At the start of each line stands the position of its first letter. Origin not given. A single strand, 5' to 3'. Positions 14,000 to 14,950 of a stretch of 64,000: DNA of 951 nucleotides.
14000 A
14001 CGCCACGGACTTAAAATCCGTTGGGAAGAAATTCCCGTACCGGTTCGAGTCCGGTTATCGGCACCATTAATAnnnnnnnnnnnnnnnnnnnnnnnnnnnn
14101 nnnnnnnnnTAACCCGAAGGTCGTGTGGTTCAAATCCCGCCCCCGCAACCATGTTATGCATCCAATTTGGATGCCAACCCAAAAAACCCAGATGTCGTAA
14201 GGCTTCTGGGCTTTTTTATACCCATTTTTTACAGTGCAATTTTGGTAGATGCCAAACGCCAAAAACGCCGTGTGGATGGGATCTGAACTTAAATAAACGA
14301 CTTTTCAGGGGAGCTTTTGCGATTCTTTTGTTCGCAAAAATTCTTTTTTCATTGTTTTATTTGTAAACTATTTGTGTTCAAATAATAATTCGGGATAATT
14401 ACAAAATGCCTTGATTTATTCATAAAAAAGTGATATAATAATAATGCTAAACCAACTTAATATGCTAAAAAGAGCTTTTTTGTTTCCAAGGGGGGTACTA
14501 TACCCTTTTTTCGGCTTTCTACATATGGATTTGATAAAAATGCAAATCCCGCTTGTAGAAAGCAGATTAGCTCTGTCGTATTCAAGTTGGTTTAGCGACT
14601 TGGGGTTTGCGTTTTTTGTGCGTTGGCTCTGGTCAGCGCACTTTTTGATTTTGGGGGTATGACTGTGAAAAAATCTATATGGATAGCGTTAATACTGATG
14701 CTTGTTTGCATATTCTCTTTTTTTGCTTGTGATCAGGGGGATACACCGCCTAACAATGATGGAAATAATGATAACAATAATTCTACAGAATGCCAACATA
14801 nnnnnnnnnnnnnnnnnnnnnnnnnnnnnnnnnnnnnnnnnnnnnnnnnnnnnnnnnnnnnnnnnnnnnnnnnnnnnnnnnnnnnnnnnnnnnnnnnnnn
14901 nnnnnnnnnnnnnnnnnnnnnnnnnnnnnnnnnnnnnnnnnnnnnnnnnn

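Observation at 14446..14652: About 205 nt highly structured RNA between a near-consensus promoter and an intrinsic terminator, directly upstream of the Cys-repeat lipoprotein gene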

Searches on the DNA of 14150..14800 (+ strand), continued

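Call 98: search_with_rna_model(model_id=R1, sources=[L120, L121], max_evalue=1, show_alignments=2)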
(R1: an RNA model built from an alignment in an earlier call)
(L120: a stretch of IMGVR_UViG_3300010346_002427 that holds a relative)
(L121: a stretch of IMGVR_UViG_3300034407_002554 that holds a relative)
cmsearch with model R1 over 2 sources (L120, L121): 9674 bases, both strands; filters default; matches with E-value up to 1: 2.
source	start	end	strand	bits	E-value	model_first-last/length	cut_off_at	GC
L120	3705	3856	+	59.2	9.2e-14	1-152/203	no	0.29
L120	3652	3856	-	58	1.8e-13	1-203/203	no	0.33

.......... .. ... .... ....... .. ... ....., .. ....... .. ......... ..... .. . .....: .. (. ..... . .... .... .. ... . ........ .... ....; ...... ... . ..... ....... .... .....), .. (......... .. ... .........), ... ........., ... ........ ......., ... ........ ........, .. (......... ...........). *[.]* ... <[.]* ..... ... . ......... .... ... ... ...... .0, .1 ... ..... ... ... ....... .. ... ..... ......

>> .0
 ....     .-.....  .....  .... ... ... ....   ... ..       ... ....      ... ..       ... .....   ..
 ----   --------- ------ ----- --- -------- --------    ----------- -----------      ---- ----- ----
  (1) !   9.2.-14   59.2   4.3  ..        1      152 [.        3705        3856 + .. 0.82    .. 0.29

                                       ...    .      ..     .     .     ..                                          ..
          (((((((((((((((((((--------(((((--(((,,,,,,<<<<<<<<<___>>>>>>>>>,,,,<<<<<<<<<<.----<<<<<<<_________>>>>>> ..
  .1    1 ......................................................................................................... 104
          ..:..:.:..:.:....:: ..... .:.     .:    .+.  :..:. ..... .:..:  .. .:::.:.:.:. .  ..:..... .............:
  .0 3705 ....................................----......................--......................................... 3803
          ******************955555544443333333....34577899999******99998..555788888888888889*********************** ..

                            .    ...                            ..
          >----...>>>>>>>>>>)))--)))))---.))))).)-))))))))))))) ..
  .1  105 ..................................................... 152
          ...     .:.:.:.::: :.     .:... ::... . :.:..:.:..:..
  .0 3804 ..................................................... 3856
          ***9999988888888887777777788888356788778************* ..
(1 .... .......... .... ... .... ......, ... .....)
